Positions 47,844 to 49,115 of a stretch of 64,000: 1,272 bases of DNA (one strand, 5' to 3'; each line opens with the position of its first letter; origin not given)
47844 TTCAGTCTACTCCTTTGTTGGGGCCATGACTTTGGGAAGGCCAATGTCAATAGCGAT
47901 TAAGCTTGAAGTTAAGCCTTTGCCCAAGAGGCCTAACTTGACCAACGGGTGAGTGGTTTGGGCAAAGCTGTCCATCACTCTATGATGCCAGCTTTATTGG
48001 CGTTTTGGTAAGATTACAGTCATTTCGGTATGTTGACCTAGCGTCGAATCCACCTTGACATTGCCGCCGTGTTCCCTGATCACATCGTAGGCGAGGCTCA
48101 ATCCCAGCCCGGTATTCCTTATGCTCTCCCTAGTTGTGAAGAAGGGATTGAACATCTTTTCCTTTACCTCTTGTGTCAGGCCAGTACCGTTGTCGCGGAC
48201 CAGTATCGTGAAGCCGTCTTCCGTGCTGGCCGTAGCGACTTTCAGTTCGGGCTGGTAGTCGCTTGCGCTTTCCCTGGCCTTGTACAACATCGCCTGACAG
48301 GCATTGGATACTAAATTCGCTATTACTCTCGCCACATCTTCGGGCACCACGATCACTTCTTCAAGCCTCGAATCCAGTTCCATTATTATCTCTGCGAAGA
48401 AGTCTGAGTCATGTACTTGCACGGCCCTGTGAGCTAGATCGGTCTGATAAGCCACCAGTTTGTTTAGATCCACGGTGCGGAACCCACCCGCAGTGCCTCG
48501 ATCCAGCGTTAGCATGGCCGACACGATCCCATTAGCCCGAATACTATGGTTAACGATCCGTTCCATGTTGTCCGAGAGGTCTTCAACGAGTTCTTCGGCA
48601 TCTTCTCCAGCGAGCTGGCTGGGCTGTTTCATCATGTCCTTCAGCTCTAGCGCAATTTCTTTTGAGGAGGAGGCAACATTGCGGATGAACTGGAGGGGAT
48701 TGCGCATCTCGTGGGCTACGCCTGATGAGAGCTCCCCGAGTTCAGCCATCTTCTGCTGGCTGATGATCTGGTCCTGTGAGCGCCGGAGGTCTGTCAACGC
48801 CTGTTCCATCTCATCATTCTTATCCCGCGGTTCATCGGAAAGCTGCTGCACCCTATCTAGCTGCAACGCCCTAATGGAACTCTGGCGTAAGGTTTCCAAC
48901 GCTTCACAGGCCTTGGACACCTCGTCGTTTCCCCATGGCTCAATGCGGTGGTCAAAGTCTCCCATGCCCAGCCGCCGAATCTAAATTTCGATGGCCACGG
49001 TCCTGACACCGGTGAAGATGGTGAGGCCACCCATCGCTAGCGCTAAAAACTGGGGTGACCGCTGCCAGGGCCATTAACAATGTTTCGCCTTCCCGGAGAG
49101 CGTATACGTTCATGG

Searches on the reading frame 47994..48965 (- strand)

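Call 35: search_protein_families(library=ncbifam, proteins=[window:47994-48965:-], max_evalue=0.00001)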
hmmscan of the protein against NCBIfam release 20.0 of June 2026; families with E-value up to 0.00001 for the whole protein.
window:47994-48965:- (323 aa): 66 families (the best 25 are shown)
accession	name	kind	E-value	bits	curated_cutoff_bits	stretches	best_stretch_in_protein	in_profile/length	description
NF008468.0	PRK11360.1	equivalog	2.3e-43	148.5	646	1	57-322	377-609/616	two-component system sensor histidine kinase AtoS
NF010411.0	PRK13837.1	equivalog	4.7e-31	107.6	647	1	70-322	444-676/828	two-component system VirA-like sensor kinase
NF007688.0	PRK10364.1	equivalog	7.7e-31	107.3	479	1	61-321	225-451/460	two-component system sensor histidine kinase ZraS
NF052574.1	HisKinEspCMyxo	equivalog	6.6e-29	100.6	1200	1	57-321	398-637/785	serine histidine kinase EspC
NF047497.1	HK_LIC_12097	equivalog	3.2e-26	91.9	500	1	35-320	109-365/367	LIC_12097 family sensor histidine kinase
NF010076.0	PRK13557.1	subfamily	1.4e-25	89.7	631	1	61-321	148-394/540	histidine kinase famiy protein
NF046020.1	HisKinCckABruc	equivalog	2e-25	88.8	1000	1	56-321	460-707/868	cell cycle histidine kinase CckA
NF038348.1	T2SS_HK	subfamily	4.7e-25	88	450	1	20-322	273-574/574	histidine kinase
NF052573.1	HisKinEspAMyxo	equivalog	6.8e-25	87.2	1400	1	57-319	365-609/755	serine histidine kinase EspA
NF047466.1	hybrid_RR_LvrB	exception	8.1e-23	81.2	500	1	56-320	132-375/377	hybrid histidine kinase/response regulator LvrB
NF041777.1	sens_FixL_Rhizob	equivalog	8e-20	70.9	850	1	52-308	238-468/485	sensor protein FixL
NF053867.1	SprKinKinDBac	equivalog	3.6e-19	68.6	775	1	141-321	330-497/500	sporulation kinase KinD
NF046026.1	HisKinCckACaul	equivalog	1.4e-18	66.4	1000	1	63-321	289-532/678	cell cycle histidine kinase CckA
NF047496.1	HK_LIC11548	equivalog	1.8e-18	66.6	750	1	52-309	336-578/589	LIC_11548 family sensor histidine kinase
NF040750.1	tetrathio_HK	equivalog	2e-18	66.2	750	1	49-312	311-545/555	tetrathionate respiration histidine kinase TtrS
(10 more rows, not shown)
